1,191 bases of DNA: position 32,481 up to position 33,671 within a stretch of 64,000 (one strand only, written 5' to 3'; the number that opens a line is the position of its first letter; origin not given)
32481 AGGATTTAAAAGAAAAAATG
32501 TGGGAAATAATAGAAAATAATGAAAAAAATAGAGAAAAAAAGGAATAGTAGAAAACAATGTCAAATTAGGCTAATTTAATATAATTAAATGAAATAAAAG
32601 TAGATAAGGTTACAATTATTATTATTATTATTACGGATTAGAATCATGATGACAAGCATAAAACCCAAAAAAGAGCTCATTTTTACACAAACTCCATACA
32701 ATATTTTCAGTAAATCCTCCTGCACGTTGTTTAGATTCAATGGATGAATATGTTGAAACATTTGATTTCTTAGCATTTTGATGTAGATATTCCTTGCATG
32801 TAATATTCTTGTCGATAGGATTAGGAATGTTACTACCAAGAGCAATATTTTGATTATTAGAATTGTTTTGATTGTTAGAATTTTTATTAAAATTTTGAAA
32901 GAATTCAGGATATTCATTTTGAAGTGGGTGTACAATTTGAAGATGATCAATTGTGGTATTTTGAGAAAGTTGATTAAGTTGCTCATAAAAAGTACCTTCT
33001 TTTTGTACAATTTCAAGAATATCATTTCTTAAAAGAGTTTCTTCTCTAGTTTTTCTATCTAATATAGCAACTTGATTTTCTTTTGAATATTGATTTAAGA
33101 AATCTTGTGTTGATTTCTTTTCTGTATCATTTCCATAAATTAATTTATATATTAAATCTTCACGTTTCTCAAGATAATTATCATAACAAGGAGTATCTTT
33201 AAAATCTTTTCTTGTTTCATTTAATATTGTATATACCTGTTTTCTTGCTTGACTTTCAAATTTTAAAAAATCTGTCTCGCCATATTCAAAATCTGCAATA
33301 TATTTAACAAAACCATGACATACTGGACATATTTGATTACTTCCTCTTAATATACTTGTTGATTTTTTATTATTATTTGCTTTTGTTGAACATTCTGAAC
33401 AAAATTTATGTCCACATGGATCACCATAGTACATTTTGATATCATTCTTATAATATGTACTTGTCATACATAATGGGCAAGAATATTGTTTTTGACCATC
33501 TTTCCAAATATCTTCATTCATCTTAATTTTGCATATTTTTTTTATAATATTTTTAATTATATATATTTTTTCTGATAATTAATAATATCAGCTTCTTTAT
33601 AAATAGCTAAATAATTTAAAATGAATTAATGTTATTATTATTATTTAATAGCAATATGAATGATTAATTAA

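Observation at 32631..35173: MAT1 and cyclin H, two of the three CAK/TFIIH kinase-module subunits, are adjacent and divergently transcribed from a ~575-bp shared intergenic region containing a canonical E2F box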

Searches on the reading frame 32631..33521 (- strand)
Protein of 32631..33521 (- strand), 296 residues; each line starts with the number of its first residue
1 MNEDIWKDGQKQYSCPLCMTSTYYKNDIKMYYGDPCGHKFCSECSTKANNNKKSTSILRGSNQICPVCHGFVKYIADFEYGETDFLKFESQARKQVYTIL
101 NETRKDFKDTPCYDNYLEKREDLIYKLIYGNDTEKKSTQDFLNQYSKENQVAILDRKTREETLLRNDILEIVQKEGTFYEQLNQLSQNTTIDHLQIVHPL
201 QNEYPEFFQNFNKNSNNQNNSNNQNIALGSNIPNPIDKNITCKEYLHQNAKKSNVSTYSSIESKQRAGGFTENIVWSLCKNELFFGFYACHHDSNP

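Call 4: search_protein_families(library=pfam, proteins=[window:32634-33521:-], max_evalue=0.1)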
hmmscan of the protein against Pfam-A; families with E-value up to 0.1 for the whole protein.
seq(296 aa): 14 families
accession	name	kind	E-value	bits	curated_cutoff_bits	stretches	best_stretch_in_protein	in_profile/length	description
PF06391.18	MAT1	-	9.1e-10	39.2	25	1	90-164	20-92/201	CDK-activating kinase assembly factor MAT1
PF24921.1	RING_XB3-XBAT31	-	8.1e-06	26.2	50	1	34-69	15-52/57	E3 ubiquitin-protein ligase XB3/XBAT31 RING finger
PF13639.12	zf-RING_2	-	3.6e-05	24.4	27.3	1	14-68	2-43/44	Ring finger domain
PF00097.31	zf-C3HC4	-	9.9e-05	22.6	21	1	15-68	1-40/40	Zinc finger, C3HC4 type (RING finger)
PF14634.12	zf-RING_5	-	0.00088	19.6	27.9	1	15-69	2-42/43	zinc-RING finger domain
PF17121.11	zf-C3HC4_5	-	0.0012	19.2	27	1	14-46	3-35/51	Zinc finger, C3HC4 type (RING finger)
PF13923.12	zf-C3HC4_2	-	0.0017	18.6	27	1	15-48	2-30/40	Zinc finger, C3HC4 type (RING finger)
PF13445.12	zf-RING_UBOX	-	0.0025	18.2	25.2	1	15-55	1-28/39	RING-type zinc-finger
PF14570.12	zf-RING_4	-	0.0046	17.1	27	1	15-69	1-44/48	RING/Ubox like zinc-binding domain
PF01363.27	FYVE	-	0.011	16.3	27.8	1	6-69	2-62/67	FYVE zinc finger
PF13920.12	zf-C3HC4_3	-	0.011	16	27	0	13-72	3-46/49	Zinc finger, C3HC4 type (RING finger)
PF17335.7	IES5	-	0.055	14.2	25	0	153-206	48-101/113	Ino80 complex subunit 5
PF14447.12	Prok-RING_4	-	0.067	13.5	27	0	34-51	14-31/46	Prokaryotic RING finger family 4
PF23145.1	Zf_2nd_IFT121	-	0.073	13.2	25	0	39-69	17-41/45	IFT121, second zinc finger domain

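Call 5: search_solved_structures(query=window:32634-33521:-, max_evalue=0.01, show_alignments=2)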
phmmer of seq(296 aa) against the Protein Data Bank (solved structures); distinct sequences matched with E-value up to 0.01: 8.
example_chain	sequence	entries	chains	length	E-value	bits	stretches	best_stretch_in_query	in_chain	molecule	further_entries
7kue_C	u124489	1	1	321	4.1e-11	46.3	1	12-164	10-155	RNA polymerase II transcription factor B subunit 3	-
7o4i_3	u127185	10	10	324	1.2e-09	41.5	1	12-165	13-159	RNA polymerase II transcription factor B subunit 3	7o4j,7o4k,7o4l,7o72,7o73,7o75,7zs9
5oqj_3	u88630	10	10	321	1.3e-09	41.3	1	12-165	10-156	RNA polymerase II transcription factor B subunit 3 | BJ4_G0050160.mRNA.1.CDS.1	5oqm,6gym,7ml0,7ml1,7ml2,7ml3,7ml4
6xbz_H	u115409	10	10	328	6.2e-08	35.9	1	11-176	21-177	CDK-activating kinase assembly factor MAT1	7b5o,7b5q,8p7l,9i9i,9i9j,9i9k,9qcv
28jm_H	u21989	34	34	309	7.5e-08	35.6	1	13-176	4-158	CDK-activating kinase assembly factor MAT1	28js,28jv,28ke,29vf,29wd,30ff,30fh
4ap4_A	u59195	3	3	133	1.6e-05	28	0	10-52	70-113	E3 UBIQUITIN LIGASE RNF4 | E3 UBIQUITIN-PROTEIN LIGASE RNF4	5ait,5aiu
6tun_D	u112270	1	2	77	0.0045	19.9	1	89-157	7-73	CDK-activating kinase assembly factor MAT1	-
4tkp_B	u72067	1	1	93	0.0099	18.8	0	10-69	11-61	Tripartite motif-containing protein 5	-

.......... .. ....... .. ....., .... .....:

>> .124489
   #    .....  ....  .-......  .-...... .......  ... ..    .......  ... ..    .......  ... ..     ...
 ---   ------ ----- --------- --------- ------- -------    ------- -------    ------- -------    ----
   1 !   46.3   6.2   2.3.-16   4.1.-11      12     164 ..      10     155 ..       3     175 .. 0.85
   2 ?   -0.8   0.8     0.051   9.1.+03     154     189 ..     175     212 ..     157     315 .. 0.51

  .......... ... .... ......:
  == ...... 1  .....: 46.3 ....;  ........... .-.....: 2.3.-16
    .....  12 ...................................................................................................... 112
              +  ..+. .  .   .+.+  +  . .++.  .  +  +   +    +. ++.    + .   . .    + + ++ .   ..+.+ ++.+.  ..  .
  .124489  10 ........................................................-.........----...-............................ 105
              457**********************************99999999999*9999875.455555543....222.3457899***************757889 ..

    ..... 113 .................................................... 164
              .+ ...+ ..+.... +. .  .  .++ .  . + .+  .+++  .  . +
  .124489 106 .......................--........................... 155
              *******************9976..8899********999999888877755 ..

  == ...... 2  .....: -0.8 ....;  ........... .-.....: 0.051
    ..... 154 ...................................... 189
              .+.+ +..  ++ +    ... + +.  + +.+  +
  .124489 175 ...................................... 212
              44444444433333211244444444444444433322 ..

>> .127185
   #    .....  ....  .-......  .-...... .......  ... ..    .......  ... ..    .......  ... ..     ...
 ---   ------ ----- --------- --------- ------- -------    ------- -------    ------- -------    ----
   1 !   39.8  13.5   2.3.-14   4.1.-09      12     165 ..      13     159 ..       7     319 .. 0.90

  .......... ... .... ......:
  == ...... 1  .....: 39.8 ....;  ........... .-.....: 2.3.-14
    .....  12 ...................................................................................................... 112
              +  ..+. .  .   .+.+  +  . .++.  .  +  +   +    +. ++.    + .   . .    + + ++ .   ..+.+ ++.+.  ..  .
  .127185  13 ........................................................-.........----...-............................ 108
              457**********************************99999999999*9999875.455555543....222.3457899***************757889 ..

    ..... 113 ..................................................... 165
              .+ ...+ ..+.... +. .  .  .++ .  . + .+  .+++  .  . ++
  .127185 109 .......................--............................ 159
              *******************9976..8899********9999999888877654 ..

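Call 7: find_encoding_contigs(protein=window:32631-33521:-, flank=6000, max_places=6)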
Protein window:32631-33521:- (296 aa): 23 contigs read that carry it; 6 places shown.
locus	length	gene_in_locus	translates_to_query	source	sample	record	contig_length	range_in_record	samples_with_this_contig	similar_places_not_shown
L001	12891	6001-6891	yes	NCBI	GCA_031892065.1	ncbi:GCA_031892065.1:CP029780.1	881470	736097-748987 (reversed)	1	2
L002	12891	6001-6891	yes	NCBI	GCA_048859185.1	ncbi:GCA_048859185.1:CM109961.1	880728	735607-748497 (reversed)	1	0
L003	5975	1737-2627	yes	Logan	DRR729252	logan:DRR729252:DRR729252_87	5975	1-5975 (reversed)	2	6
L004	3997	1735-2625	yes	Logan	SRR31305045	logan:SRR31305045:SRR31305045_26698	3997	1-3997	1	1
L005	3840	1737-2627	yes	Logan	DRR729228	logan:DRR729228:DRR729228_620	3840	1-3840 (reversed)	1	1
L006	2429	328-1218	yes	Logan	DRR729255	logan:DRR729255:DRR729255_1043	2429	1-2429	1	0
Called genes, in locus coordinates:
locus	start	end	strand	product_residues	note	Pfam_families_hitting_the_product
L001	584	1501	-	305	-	PF00702:Hydrolase (weak), PF08282:Hydrolase_3, PF05116:S6PP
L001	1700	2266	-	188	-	-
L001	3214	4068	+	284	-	PF13639:zf-RING_2 (weak), PF00097:zf-C3HC4, PF13923:zf-C3HC4_2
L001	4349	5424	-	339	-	PF00134:Cyclin_N (weak)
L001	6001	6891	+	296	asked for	-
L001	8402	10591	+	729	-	PF02230:Abhydrolase_2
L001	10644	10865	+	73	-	-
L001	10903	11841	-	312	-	PF10199:Adaptin_binding (weak)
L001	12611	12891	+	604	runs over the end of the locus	-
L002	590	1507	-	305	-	PF00702:Hydrolase (weak), PF08282:Hydrolase_3, PF05116:S6PP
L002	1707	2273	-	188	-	-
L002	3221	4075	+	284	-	PF13639:zf-RING_2 (weak), PF00097:zf-C3HC4, PF13923:zf-C3HC4_2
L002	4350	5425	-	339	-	PF00134:Cyclin_N (weak)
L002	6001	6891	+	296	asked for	-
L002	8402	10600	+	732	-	-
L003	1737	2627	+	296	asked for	-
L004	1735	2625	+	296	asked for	-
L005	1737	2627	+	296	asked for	-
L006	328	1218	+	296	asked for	-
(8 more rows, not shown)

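Call 10: list_cluster_members(proteins=[window:32634-33521:-, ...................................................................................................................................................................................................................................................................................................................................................])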
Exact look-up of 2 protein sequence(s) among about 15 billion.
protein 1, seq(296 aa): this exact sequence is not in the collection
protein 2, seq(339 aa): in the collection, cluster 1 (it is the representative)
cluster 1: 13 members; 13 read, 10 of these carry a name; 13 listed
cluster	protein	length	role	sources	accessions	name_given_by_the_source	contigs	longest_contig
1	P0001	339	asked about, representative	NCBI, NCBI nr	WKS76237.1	cyclin H-like protein [Cryptosporidium sp. 43IA8]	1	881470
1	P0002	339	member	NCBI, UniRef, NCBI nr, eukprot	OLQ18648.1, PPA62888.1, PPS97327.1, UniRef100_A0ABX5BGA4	Cyclin N-terminal domain protein [Cryptosporidium hominis] | Cyclin n=1 Tax=Cryptosporidium hominis TaxID=237895 RepID=A0ABX5BGA4_CRYHO | Cyclin-H [Cryptosporidium hominis]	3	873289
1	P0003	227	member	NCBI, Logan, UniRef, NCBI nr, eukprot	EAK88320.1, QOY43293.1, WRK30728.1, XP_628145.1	cyclin domain protein, possible cyclin H [Cryptosporidium parvum Iowa II] | Cyclin domain protein, possible cyclin H n=2 Tax=Cryptosporidium parvum TaxID=5807 ... | QOY43293.1 hypothetical protein CPATCC_000067 [Cryptosporidium parvum]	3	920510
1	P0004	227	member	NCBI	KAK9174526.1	Cyclin [Cryptosporidium meleagridis]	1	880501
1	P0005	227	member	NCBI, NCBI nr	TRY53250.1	Cyclin,Uncharacterized protein [Cryptosporidium tyzzeri]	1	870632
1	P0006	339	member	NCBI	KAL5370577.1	cyclin H-like protein [Cryptosporidium parvum]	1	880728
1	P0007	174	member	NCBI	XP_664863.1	hypothetical protein, partial [Cryptosporidium hominis TU502]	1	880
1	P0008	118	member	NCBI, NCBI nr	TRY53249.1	hypothetical protein CTYZ_00003926 [Cryptosporidium tyzzeri]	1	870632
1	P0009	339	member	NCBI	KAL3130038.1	cyclin H-like protein [Cryptosporidium hominis]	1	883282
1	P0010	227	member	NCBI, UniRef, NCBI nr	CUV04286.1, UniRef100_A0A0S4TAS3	unnamed protein product [Cryptosporidium hominis] | Cyclin-like domain-containing protein n=2 Tax=Cryptosporidium hominis TaxID=237895 ...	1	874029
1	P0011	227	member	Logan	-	-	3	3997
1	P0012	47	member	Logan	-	-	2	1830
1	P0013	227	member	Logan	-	-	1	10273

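Call 12: find_homologous_proteins(query=window:32634-33521:-, max_evalue=0.001)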
Query seq(296 aa) (296 aa): 7 proteins with E <= 0.001 among 461 candidates.
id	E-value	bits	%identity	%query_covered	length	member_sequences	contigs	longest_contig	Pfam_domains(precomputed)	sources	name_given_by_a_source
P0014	1.1e-196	670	98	100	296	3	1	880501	PF06391.19,PF24921.2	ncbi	ncbi:CDK-activating kinase assembly factor MAT1, partial [Cryptosporidium meleagridis]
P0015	8.2e-166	569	85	100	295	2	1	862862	PF06391.19,PF24921.2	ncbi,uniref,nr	ncbi:RING domain protein [Cryptosporidium ubiquitum]|uniref:RING domain protein n=1 Tax=Cryptosporid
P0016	1.8e-153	528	79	98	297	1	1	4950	PF06391.19,PF24921.2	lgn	-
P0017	1.4e-150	519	78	100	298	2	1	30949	PF06391.19,PF24921.2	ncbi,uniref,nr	ncbi:ring domain-containing protein [Cryptosporidium canis]|uniref:Ring domain-containing protein n=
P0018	4.0e-131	455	66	97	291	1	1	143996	PF00097.32,PF13923.13,PF06391.19,PF24921.2,PF13639.13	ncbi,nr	ncbi:CDK-activating kinase assembly factor MAT1 protein [Cryptosporidium felis]|nr:CDK-activating ki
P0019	5.9e-112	392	62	93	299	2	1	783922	PF06391.19,PF13639.13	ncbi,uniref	ncbi:ring domain [Cryptosporidium xiaoi]|uniref:Ring domain n=1 Tax=Cryptosporidium xiaoi TaxID=6596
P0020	2.2e-110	387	62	93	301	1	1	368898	PF06391.19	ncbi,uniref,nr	ncbi:ring domain protein [Cryptosporidium ryanae]|uniref:ring domain protein n=1 Tax=Cryptosporidium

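Call 13: find_encoding_contigs(protein=P0020, flank=6000, max_places=2)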
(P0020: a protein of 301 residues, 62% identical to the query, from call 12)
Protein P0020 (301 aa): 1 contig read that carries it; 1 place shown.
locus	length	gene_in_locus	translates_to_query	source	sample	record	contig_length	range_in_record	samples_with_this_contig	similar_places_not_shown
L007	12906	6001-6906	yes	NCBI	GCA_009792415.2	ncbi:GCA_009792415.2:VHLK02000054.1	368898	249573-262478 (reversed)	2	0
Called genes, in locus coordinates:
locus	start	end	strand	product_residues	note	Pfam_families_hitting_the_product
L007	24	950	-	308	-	PF08282:Hydrolase_3, PF00702:Hydrolase (weak), PF05116:S6PP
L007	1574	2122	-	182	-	-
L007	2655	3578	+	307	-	PF00097:zf-C3HC4, PF13923:zf-C3HC4_2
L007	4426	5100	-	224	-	-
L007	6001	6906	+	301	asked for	PF06391:MAT1 (weak)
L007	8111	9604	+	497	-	PF02230:Abhydrolase_2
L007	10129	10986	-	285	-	-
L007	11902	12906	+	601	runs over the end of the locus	PF23098:Beta-prop_NOL10_N, PF25174:Beta-prop_THOC3 (faint), PF24814:WD40_Prp19 (faint), PF24807:WD40_CDC20-Fz (faint), PF23381:Beta-prop_IFT122_1st (weak), PF23097:NOL10_2nd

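Call 14: find_encoding_contigs(protein=P0018, flank=6000, max_places=2)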
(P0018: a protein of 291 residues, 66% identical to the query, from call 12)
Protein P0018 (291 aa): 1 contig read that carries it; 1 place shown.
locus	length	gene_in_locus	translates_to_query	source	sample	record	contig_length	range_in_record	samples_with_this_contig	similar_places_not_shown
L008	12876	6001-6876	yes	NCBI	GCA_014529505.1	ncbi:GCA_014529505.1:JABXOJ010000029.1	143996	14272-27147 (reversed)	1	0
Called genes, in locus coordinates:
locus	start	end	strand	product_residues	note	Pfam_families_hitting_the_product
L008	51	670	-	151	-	PF02970:TBCA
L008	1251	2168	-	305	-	PF00702:Hydrolase (faint), PF08282:Hydrolase_3, PF05116:S6PP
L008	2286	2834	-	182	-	-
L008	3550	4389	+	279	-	PF00097:zf-C3HC4, PF13923:zf-C3HC4_2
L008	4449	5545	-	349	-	PF00134:Cyclin_N (weak)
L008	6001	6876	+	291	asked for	PF00097:zf-C3HC4 (faint), PF13639:zf-RING_2 (weak), PF13923:zf-C3HC4_2 (weak), PF24921:RING_XB3-XBAT31 (weak), PF06391:MAT1 (weak)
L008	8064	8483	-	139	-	-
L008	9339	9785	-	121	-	-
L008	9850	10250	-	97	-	-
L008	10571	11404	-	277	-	PF10199:Adaptin_binding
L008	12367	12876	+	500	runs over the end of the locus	PF23098:Beta-prop_NOL10_N, PF24814:WD40_Prp19 (faint), PF23381:Beta-prop_IFT122_1st (weak), PF23097:NOL10_2nd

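Call 16: find_homologous_proteins(query=A1, max_evalue=0.001)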
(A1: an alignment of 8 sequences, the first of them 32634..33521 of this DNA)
Query A1 (8 sequences) (296 aa, profile of the alignment): 14 proteins with E <= 0.001 among 2815 candidates.
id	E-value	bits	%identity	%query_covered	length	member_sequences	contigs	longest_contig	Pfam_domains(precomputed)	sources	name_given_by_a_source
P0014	1.4e-174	598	98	100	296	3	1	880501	PF06391.19,PF24921.2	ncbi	ncbi:CDK-activating kinase assembly factor MAT1, partial [Cryptosporidium meleagridis]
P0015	3.2e-174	596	85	100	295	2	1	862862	PF06391.19,PF24921.2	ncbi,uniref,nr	ncbi:RING domain protein [Cryptosporidium ubiquitum]|uniref:RING domain protein n=1 Tax=Cryptosporid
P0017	1.9e-170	584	78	100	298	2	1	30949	PF06391.19,PF24921.2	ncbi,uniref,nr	ncbi:ring domain-containing protein [Cryptosporidium canis]|uniref:Ring domain-containing protein n=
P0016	2.8e-169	580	79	98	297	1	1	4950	PF06391.19,PF24921.2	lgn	-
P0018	2.3e-161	554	66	97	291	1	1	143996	PF00097.32,PF13923.13,PF06391.19,PF24921.2,PF13639.13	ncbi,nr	ncbi:CDK-activating kinase assembly factor MAT1 protein [Cryptosporidium felis]|nr:CDK-activating ki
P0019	1.1e-151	522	62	93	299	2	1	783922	PF06391.19,PF13639.13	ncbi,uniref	ncbi:ring domain [Cryptosporidium xiaoi]|uniref:Ring domain n=1 Tax=Cryptosporidium xiaoi TaxID=6596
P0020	2.4e-151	521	62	93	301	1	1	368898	PF06391.19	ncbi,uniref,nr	ncbi:ring domain protein [Cryptosporidium ryanae]|uniref:ring domain protein n=1 Tax=Cryptosporidium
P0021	4.1e-105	370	51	95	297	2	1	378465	PF06391.19,PF24921.2,PF13639.13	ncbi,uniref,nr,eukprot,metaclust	ncbi:uncharacterized protein CMU_030100 [Cryptosporidium muris RN66]|uniref:RING-type domain-contain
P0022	6.5e-103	362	51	93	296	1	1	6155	PF06391.19,PF24921.2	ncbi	ncbi:hypothetical protein ACR3K2_38250 [Cryptosporidium serpentis]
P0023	1.0e-22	99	34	57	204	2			PF17121.12,PF06391.19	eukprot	eukprot:GHVS01012877.1.p1 GENE.GHVS01012877.1~~GHVS01012877.1.p1 ORF type:complete len:205 (+),score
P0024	1.7e-15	75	28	48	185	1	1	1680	PF06391.19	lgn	-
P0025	4.9e-11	61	33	54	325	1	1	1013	PF14634.13,PF13923.13,PF13445.13,PF17121.12,PF06391.19,PF13639.13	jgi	-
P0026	9.9e-7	47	35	33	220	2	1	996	PF06391.19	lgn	-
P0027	1.4e-6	46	29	47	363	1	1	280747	PF00097.32,PF14634.13,PF13923.13,PF13445.13,PF17121.12,PF06391.19,PF25811.2,PF13639.13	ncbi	ncbi:CDK-activating kinase assembly factor MAT1 [Balamuthia mandrillaris]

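Call 17: find_encoding_contigs(protein=P0021, flank=8000, max_places=2)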
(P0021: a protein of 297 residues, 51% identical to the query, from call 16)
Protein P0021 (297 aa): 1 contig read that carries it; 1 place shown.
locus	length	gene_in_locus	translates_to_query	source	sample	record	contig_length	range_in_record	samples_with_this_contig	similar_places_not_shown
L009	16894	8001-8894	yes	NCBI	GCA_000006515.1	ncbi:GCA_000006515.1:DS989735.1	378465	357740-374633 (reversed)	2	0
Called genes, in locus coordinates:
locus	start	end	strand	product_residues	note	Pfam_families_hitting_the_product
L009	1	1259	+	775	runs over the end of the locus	PF06480:FtsH_ext (weak), PF00004:AAA, PF17862:AAA_lid_3, PF01434:Peptidase_M41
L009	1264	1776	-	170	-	-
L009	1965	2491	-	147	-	PF02970:TBCA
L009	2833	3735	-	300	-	PF00702:Hydrolase (weak), PF08282:Hydrolase_3, PF05116:S6PP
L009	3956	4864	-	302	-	PF00702:Hydrolase (faint), PF08282:Hydrolase_3, PF05116:S6PP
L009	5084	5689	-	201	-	-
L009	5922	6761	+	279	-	PF00097:zf-C3HC4, PF13923:zf-C3HC4_2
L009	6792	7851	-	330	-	-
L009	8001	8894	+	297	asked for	PF13639:zf-RING_2 (faint), PF24921:RING_XB3-XBAT31 (weak), PF06391:MAT1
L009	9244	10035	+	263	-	PF02230:Abhydrolase_2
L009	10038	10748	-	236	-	PF10199:Adaptin_binding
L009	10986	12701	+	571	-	PF23098:Beta-prop_NOL10_N, PF24814:WD40_Prp19 (faint), PF23414:Beta-prop_EML_2 (faint), PF24817:WD40_WDHD1_1st (faint), PF25171:Beta-prop_WDR36-Utp21_1st (weak), PF24807:WD40_CDC20-Fz (weak), PF23381:Beta-prop_IFT122_1st, PF23097:NOL10_2nd, +4 more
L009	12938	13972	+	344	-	-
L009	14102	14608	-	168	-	-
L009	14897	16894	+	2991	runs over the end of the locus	PF12234:Rav1p_C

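Call 18: find_encoding_contigs(protein=P0022, flank=8000, max_places=2)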
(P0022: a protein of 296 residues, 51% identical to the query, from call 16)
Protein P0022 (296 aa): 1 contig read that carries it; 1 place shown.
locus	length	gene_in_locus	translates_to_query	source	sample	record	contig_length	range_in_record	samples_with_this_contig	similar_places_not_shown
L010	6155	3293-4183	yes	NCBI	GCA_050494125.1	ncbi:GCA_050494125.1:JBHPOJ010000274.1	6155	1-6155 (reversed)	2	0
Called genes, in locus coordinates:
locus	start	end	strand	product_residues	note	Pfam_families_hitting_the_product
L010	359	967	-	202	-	-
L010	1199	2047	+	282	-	PF00097:zf-C3HC4, PF13923:zf-C3HC4_2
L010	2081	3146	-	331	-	-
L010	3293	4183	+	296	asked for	PF24921:RING_XB3-XBAT31 (weak), PF06391:MAT1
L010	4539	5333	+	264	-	PF02230:Abhydrolase_2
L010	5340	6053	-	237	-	PF10199:Adaptin_binding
